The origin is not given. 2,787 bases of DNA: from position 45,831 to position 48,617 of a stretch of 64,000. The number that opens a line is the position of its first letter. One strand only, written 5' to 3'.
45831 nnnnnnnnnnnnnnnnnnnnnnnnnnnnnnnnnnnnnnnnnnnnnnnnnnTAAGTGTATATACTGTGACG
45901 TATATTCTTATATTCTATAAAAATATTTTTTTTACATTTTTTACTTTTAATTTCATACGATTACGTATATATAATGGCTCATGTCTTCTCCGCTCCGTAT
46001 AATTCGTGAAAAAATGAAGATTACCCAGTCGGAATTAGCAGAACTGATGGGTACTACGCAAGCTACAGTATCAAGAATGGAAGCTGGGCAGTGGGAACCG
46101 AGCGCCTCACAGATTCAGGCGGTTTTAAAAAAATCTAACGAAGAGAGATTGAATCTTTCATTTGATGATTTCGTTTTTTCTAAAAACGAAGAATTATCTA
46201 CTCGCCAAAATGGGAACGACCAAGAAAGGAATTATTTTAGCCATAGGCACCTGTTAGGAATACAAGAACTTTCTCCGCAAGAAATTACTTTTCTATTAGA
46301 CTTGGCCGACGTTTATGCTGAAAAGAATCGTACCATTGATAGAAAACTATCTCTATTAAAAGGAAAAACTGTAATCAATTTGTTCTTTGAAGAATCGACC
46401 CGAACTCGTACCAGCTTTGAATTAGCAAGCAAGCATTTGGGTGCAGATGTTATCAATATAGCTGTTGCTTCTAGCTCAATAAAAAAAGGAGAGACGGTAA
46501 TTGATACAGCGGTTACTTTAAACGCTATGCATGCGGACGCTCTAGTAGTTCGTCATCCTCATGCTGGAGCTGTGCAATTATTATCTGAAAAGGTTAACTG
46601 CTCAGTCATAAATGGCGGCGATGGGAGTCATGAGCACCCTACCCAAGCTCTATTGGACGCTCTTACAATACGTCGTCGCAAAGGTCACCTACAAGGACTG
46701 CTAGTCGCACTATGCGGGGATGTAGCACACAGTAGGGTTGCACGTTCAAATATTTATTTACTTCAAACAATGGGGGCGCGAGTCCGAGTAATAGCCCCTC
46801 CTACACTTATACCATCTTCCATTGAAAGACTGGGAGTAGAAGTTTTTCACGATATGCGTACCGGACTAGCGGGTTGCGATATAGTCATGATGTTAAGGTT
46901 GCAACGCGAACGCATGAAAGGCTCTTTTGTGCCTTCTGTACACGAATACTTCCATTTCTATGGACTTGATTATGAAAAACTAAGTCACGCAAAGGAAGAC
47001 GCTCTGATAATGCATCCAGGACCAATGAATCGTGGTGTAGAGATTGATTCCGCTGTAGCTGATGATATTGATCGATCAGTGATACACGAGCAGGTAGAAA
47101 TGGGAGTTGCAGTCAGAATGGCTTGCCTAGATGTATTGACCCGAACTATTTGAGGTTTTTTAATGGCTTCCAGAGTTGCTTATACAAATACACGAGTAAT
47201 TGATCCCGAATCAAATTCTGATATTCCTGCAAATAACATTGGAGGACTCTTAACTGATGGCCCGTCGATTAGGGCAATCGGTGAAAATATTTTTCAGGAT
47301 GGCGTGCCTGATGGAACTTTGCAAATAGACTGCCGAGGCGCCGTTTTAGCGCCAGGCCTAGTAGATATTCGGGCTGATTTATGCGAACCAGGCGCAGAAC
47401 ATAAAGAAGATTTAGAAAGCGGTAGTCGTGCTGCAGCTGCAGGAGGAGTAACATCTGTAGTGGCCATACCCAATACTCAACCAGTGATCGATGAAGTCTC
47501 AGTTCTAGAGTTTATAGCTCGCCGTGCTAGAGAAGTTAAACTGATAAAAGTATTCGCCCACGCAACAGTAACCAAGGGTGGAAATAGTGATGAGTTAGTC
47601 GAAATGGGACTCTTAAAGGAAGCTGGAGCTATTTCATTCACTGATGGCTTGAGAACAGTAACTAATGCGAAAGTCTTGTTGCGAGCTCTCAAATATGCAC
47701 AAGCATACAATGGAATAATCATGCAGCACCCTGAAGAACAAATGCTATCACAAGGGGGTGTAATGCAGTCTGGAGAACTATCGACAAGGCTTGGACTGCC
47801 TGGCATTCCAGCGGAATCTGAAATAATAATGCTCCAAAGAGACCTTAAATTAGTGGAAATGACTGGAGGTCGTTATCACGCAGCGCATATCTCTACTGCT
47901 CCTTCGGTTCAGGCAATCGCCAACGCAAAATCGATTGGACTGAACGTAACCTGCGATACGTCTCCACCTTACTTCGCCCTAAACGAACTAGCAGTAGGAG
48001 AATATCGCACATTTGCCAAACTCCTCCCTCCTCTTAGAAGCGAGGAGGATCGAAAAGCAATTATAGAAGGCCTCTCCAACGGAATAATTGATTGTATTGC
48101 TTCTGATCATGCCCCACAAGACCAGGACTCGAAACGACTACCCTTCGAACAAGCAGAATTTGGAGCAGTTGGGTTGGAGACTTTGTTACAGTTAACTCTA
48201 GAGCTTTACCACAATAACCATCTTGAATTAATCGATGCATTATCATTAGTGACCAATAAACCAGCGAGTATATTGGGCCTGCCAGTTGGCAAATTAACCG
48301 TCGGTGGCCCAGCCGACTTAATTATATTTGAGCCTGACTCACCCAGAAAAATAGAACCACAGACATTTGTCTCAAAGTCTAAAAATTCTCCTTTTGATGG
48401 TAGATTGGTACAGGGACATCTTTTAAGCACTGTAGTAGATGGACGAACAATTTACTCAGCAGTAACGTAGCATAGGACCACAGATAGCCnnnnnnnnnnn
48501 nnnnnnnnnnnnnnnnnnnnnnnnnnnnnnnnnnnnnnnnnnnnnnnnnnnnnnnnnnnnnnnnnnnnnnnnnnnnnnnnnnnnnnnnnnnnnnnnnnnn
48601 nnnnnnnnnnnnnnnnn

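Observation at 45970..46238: XRE-type helix-turn-helix domain translated in-frame as an N-terminal extension of PyrB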

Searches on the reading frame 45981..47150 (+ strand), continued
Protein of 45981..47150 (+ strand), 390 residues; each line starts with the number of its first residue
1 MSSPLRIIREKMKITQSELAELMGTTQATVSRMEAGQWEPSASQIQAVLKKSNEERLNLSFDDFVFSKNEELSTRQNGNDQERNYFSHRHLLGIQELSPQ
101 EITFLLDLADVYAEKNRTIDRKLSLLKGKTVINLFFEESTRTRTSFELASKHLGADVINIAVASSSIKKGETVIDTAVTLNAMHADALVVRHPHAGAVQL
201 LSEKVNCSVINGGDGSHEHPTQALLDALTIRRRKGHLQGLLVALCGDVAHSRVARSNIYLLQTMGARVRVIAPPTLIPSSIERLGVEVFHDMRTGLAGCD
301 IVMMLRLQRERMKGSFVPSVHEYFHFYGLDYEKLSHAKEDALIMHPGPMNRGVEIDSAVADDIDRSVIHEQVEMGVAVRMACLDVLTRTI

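Call 29: find_encoding_contigs(protein=P0068, flank=4000, max_places=2)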
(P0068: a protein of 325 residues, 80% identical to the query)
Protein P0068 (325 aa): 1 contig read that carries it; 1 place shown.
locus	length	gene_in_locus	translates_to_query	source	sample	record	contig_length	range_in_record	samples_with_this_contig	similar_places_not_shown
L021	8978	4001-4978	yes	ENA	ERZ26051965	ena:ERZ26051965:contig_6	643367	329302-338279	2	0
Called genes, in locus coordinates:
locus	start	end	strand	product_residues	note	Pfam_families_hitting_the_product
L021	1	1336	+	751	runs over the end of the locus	PF08448:PAS_4, PF00989:PAS, PF08448:PAS_4, PF13426:PAS_9, PF00989:PAS, PF08448:PAS_4, PF13426:PAS_9, PF02518:HATPase_c, +3 more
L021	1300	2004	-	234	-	PF00072:Response_reg, PF00486:Trans_reg_C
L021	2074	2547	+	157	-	PF03652:RuvX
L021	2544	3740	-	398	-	PF00587:tRNA-synt_2b, PF03129:HGTP_anticodon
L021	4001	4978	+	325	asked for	PF02729:OTCace_N, PF00185:OTCace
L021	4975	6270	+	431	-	PF12890:DHOase, PF01979:Amidohydro_1, PF07969:Amidohydro_3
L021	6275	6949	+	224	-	PF02660:G3P_acyltransf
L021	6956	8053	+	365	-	PF21102:DprA_N, PF02481:DNA_processg_A, PF17782:WHD_DprA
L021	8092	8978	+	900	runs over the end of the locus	PF01751:Toprim, PF01131:Topoisom_bac, PF01396:Zn_ribbon_Top1, PF13368:Toprim_C_rpt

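Call 32: find_encoding_contigs(protein=P0126, flank=4000, max_places=3)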
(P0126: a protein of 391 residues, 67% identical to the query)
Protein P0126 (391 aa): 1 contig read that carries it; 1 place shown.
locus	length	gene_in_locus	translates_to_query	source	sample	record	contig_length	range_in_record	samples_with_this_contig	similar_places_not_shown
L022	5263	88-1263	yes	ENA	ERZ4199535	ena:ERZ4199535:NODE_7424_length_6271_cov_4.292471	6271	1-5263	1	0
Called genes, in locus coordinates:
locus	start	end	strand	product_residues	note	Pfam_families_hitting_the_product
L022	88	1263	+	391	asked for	PF15943:YdaS_toxin (faint), PF02729:OTCace_N, PF00185:OTCace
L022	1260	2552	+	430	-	PF12890:DHOase, PF01979:Amidohydro_1, PF07969:Amidohydro_3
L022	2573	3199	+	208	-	PF02660:G3P_acyltransf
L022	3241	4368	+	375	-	PF21102:DprA_N, PF02481:DNA_processg_A, PF17782:WHD_DprA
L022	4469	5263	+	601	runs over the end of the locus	?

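Call 35: search_dna_similar(query=window:45981-47150:+, collection=plasmids, mode=protein, max_rows=30)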
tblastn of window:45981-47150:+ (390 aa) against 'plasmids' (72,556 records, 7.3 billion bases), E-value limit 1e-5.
Records with a match: 592; places in all: 656; records where one place covers at least 80% of the query: 26.
Best place of each record, by identity: 60-80% 17; <60% 575.
By first word of the organism name: Escherichia 248; Sinorhizobium 67; Bacillus 58; Streptomyces 26; Staphylococcus 21; Rhizobium 19; Halobacterium 13; Klebsiella 13; Azospirillum 9; Vibrio 7; and 61 more.
By predicted mobility (MOB-suite, as given by PLSDB): conjugative 295; non-mobilizable 242; mobilizable 55.
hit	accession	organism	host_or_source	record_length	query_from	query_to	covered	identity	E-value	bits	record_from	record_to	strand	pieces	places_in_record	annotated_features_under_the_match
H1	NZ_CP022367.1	Azospirillum sp. TSH58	single cell,paddy soils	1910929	77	388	80%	70.5%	4e-143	456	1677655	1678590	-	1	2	record has no annotation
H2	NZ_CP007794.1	Azospirillum argentinense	Triticum aestivum L.,Root,wheat ...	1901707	77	388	80%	70.2%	7e-143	455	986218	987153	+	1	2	record has no annotation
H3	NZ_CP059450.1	Azospirillum brasilense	Prokaryotes,soil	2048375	77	388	80%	70.2%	9e-143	455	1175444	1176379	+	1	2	none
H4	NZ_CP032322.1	Azospirillum argentinense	soil sample,Agricultural field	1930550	77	388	80%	69.9%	1e-142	455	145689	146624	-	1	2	record has no annotation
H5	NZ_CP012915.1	Azospirillum brasilense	Digitaria eriantha,microbe,root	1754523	77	388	80%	69.9%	2e-142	454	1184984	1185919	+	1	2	none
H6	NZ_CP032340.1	Azospirillum brasilense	soil sample,Agricultural field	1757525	77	388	80%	69.9%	2e-142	454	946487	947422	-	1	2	none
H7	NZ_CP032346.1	Azospirillum brasilense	soil sample,Agricultural field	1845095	77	388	80%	69.9%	4e-142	453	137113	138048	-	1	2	record has no annotation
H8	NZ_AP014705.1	Methylobacterium aquaticum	-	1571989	66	387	83%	67.1%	1e-133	429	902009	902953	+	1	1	none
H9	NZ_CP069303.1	Shinella sp. PSBB067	monoisolate,Minnesota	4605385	84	386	78%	68.0%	3e-128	414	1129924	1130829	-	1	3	none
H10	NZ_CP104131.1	Sinorhizobium sp. K101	Phaseolus vulgaris,cell ...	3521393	86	386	77%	67.8%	2e-130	419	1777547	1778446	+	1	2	none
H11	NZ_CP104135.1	Sinorhizobium sp. C101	Phaseolus vulgaris,cell ...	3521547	86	386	77%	67.8%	2e-130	419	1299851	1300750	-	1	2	none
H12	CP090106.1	Sinorhizobium meliloti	Medicago,Cell culture,Plant nodule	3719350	86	386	77%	67.8%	4e-130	419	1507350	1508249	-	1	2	aspartate carbamoyltransferase catalytic subunit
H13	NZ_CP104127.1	Sinorhizobium sp. M103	Phaseolus vulgaris,cell ...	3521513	86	386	77%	67.8%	3e-129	416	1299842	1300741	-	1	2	none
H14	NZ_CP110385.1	Tritonibacter mobilis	-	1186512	86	390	78%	65.2%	4e-130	419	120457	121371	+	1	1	record has no annotation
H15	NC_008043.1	Ruegeria sp. TM1040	-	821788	86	390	78%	65.2%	5e-130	418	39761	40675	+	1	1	aspartate carbamoyltransferase catalytic subunit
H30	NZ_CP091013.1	Burkholderia cenocepacia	-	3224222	5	386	98%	33.7%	3e-39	156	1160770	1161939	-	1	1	none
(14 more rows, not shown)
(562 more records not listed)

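Call 36: get_annotated_region(hit=H30, flank=4000)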
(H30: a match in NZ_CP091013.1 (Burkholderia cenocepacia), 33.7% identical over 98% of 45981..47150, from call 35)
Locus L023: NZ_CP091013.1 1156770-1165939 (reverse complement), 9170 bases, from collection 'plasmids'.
description: Burkholderia cenocepacia strain CMCC(B)23006 plasmid unnamed1, complete sequence
organism: Burkholderia cenocepacia (NCBI taxid 95486)
taxonomy: Bacteria; Pseudomonadota; Betaproteobacteria; Burkholderiales; Burkholderiaceae; Burkholderia; Burkholderia cenocepacia
host: -; source: -; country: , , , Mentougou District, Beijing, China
typing (MOB-suite, as given by PLSDB): non-mobilizable
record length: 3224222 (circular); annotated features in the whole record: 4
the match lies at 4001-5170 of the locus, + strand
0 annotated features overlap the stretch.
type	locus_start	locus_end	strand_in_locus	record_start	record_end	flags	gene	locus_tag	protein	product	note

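Call 37: predict_structure(alignment_id=A3)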
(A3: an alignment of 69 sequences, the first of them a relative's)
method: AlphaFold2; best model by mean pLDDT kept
length: 390 residues; sequences in the alignment: 69
mean_pLDDT: 79.5   pTM: 0.74
mean pLDDT of the five models: 79.5, 79.3, 78.8, 74.0, 66.0
residues with pLDDT >= 90: 118; 70-90: 180; 50-70: 61; < 50: 31
segments of 3 or more residues with pLDDT < 50: 67-82, 165-170, 349-351
pLDDT, mean of each block of 10 residues (from residue 1): 76 92 90 74 81 84 55 38 68 89 92 68 77 75 76 87 55 73 89 76 89 68 91 93 92 87 96 89 90 96 86 72 82 93 72 64 64 82 82
secondary structure, 60 per line:
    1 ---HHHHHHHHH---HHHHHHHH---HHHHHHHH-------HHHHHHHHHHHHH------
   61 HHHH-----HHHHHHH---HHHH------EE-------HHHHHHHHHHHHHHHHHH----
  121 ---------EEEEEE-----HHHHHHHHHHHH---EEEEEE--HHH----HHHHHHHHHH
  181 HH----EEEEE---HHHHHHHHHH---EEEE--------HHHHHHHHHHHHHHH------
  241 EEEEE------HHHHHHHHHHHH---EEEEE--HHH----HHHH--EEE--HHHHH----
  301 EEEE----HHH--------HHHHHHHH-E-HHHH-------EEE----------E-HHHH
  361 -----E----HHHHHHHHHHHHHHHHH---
elements in order: H4-12 H16-23 H27-34 H42-54 H61-64 H70-76 H80-83 H99-116 E130-135 H141-152 E156-161 H171-182 E187-191 H195-204 E208-211 H220-234 E241-245 H252-263 E267-271 H281-284 E287-289 H292-296 E301-304 H320-327 H331-334 E342-344 H357-360 H371-387

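Call 39: search_protein_families(library=ncbifam, proteins=[P0126], max_evalue=0.001)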
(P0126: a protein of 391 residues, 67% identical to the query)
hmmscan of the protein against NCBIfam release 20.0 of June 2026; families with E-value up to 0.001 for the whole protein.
P0126 (391 aa): 18 families
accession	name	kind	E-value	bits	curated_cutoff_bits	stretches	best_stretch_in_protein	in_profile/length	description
NF002032.1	PRK00856.1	equivalog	1.4e-122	408.5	263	1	88-385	1-296/297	aspartate carbamoyltransferase catalytic subunit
TIGR00670.1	asp_carb_tr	equivalog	6.2e-92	307.9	236.95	1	88-385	1-302/304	aspartate carbamoyltransferase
NF010387.0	PRK13814.1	equivalog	2.3e-73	246.8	660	1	89-387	7-304/310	aspartate carbamoyltransferase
NF006046.0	PRK08192.1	equivalog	2e-49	168.7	512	1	83-387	2-317/339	aspartate carbamoyltransferase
NF008853.0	PRK11891.1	equivalog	1.4e-48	165.6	560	1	78-382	76-394/430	aspartate carbamoyltransferase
NF001986.0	PRK00779.1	subfamily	4.7e-42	144.2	306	1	86-385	4-303/307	ornithine carbamoyltransferase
TIGR00658.1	orni_carb_tr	equivalog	2.6e-37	128.6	280.85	1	88-384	1-301/304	ornithine carbamoyltransferase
TIGR04384.1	putr_carbamoyl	exception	9.4e-26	90.7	500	1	94-382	6-303/330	putrescine carbamoyltransferase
NF003286.0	PRK04284.1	subfamily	3.7e-25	88.8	515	1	85-302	4-229/332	ornithine carbamoyltransferase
NF009916.0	PRK13376.1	equivalog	1.8e-24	86.1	800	1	84-382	4-329/525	bifunctional aspartate carbamoyltransferase catalytic subunit/aspartate carbamoyltransferase regulatory subunit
NF011380.0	PRK14805.1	equivalog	1.5e-23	83.3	421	1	88-382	2-296/302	ornithine carbamoyltransferase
NF002470.0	PRK01713.1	equivalog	3.4e-17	62.9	545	1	85-278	5-195/334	ornithine carbamoyltransferase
NF003384.0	PRK04523.1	equivalog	1.1e-16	60.8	288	2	87-163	3-74/336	N-acetylornithine carbamoyltransferase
NF011379.0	PRK14804.1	equivalog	1.9e-14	53.5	373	1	87-380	6-303/311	ornithine carbamoyltransferase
NF009213.0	PRK12562.1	subfamily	3.6e-14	52.9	559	1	86-277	5-194/334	ornithine carbamoyltransferase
NF046037.1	carphisopro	domain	7.1e-10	38.9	38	1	7-65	3-54/54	carph-isopro domain-containing protein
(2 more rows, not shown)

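Call 48: find_encoding_contigs(protein=P0052, flank=4000, max_places=2)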
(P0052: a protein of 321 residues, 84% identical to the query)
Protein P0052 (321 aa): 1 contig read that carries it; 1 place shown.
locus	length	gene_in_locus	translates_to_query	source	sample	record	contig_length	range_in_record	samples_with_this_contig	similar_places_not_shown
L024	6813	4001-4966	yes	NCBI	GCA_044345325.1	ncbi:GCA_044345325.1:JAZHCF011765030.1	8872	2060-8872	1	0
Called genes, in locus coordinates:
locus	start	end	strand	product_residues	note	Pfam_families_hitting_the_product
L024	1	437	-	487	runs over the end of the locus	PF02934:GatB_N, PF02637:GatB_Yqey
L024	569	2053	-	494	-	PF01425:Amidase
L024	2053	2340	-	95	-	PF02686:GatC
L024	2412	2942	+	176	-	PF03652:RuvX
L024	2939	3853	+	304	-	PF03547:Mem_trans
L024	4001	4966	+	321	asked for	PF02729:OTCace_N, PF00185:OTCace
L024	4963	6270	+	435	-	PF01979:Amidohydro_1, PF12890:DHOase, PF07969:Amidohydro_3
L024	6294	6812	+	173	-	?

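Call 49: find_encoding_contigs(protein=P0078, flank=3000, max_places=1)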
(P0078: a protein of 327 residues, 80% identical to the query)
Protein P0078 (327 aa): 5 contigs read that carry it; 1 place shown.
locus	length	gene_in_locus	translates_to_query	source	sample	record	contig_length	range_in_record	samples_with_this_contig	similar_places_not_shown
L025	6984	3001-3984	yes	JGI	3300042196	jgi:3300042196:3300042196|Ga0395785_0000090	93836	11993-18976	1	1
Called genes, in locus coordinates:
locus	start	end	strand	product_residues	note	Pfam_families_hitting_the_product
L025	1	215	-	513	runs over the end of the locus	PF02934:GatB_N, PF02637:GatB_Yqey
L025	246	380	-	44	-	-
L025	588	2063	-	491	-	PF01425:Amidase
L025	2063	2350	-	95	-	PF02686:GatC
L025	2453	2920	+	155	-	PF03652:RuvX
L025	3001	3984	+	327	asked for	PF02729:OTCace_N, PF00185:OTCace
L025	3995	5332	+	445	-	PF01979:Amidohydro_1, PF12890:DHOase, PF07969:Amidohydro_3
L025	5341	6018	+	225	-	PF02660:G3P_acyltransf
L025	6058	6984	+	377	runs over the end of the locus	PF21102:DprA_N, PF02481:DNA_processg_A, PF17782:WHD_DprA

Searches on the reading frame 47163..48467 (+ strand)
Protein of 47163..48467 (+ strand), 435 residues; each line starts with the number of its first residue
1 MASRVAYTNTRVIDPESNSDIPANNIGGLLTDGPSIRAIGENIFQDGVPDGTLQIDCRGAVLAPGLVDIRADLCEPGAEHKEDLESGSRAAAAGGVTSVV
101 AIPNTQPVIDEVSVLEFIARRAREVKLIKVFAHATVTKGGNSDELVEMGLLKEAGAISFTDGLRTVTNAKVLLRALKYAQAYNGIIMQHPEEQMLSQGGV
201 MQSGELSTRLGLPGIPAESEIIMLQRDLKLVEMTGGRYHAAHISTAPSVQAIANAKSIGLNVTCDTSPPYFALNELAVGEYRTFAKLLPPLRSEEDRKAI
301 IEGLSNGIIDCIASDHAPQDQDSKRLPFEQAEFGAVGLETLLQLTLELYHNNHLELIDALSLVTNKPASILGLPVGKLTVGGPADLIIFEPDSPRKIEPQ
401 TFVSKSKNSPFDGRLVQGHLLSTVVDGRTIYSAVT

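Call 47: search_protein_families(library=ncbifam, proteins=[window:47163-48467:+], max_evalue=10)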
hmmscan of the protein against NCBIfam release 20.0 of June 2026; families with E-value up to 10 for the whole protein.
window:47163-48467:+ (435 aa): 51 families (the best 25 are shown)
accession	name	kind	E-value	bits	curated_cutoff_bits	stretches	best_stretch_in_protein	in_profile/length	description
NF006558.0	PRK09059.1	equivalog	8.9e-151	502.3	645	1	4-433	4-429/430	dihydroorotase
NF005791.0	PRK07627.1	equivalog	1.6e-113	379.9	442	1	5-432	3-423/425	dihydroorotase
NF006844.0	PRK09357.2-5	equivalog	3.6e-107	359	701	1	6-432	5-421/422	dihydroorotase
NF006845.0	PRK09357.2-6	equivalog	4.3e-106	355.1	728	1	7-432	5-426/428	dihydroorotase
NF006841.0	PRK09357.2-2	equivalog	7.5e-105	351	640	1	51-433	36-419/421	dihydroorotase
NF006837.0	PRK09357.1-2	equivalog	2e-104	349.6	575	1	31-432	23-423/428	dihydroorotase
NF006838.0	PRK09357.1-3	equivalog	1.7e-102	343.4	644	1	5-432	3-422/423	dihydroorotase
TIGR00857.1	pyrC_multi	subfamily_domain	3.1e-102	342.6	279.05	1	54-432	29-410/412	dihydroorotase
NF006839.0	PRK09357.1-4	equivalog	9.4e-100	334.2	576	1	9-432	6-421/422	dihydroorotase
NF006836.0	PRK09357.1-1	equivalog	1.2e-95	320.8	538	1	29-430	19-423/432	dihydroorotase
NF006843.0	PRK09357.2-4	equivalog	4.3e-91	305.9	786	1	28-432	21-421/431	dihydroorotase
NF006842.0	PRK09357.2-3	equivalog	1.6e-88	297.3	695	1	34-428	29-435/440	dihydroorotase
NF005614.0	PRK07369.1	equivalog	8.6e-85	285.1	456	1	7-425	6-418/419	dihydroorotase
NF002668.0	PRK02382.1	equivalog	2e-62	211.3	452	1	29-414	16-395/436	dihydroorotase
NF006268.0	PRK08417.1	equivalog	4.4e-56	190.7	499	1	36-429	26-402/406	metal-dependent hydrolase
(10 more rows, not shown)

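Call 61: search_solved_structures(query=window:47163-48467:+, max_evalue=1e-20, show_alignments=2)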
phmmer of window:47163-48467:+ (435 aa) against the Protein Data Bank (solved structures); distinct sequences matched with E-value up to 1e-20: 45.
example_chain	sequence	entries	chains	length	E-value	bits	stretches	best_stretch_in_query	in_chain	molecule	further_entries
6gde_A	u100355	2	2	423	1.4e-87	297.6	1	9-432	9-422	Dihydroorotase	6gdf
3d6n_A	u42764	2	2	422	1.5e-87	297.6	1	9-432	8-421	Dihydroorotase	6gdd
1xrf_A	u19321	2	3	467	2e-87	297.1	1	9-432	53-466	Dihydroorotase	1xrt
4bjh_A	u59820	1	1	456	1.1e-84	288.1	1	9-432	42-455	DIHYDROOROTASE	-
3gri_A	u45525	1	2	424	2.2e-80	273.9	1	29-429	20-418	Dihydroorotase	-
3mpg_A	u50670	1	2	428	1.2e-79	271.5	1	30-430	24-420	Dihydroorotase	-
4yiw_A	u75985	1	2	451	1.4e-79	271.3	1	30-430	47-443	Dihydroorotase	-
2z00_A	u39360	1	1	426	1e-67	232.2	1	50-434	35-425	Dihydroorotase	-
8hfd_A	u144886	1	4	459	2.2e-40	142.2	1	33-432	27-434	Allantoinase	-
3e74_A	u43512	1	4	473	3.3e-40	141.6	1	33-432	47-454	Allantoinase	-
7uof_A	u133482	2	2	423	1.4e-35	126.4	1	54-433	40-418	Dihydroorotase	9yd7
1gkr_A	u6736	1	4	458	7.2e-33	117.4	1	51-430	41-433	NON-ATP DEPENDENT L-SELECTIVE HYDANTOINASE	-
3hm7_A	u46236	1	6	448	2.1e-31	112.7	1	53-432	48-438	Allantoinase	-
9fs1_A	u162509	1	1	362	4.2e-28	101.8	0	223-431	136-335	Multifunctional protein CAD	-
8pbm_A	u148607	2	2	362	4.2e-28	101.7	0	223-431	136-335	CAD protein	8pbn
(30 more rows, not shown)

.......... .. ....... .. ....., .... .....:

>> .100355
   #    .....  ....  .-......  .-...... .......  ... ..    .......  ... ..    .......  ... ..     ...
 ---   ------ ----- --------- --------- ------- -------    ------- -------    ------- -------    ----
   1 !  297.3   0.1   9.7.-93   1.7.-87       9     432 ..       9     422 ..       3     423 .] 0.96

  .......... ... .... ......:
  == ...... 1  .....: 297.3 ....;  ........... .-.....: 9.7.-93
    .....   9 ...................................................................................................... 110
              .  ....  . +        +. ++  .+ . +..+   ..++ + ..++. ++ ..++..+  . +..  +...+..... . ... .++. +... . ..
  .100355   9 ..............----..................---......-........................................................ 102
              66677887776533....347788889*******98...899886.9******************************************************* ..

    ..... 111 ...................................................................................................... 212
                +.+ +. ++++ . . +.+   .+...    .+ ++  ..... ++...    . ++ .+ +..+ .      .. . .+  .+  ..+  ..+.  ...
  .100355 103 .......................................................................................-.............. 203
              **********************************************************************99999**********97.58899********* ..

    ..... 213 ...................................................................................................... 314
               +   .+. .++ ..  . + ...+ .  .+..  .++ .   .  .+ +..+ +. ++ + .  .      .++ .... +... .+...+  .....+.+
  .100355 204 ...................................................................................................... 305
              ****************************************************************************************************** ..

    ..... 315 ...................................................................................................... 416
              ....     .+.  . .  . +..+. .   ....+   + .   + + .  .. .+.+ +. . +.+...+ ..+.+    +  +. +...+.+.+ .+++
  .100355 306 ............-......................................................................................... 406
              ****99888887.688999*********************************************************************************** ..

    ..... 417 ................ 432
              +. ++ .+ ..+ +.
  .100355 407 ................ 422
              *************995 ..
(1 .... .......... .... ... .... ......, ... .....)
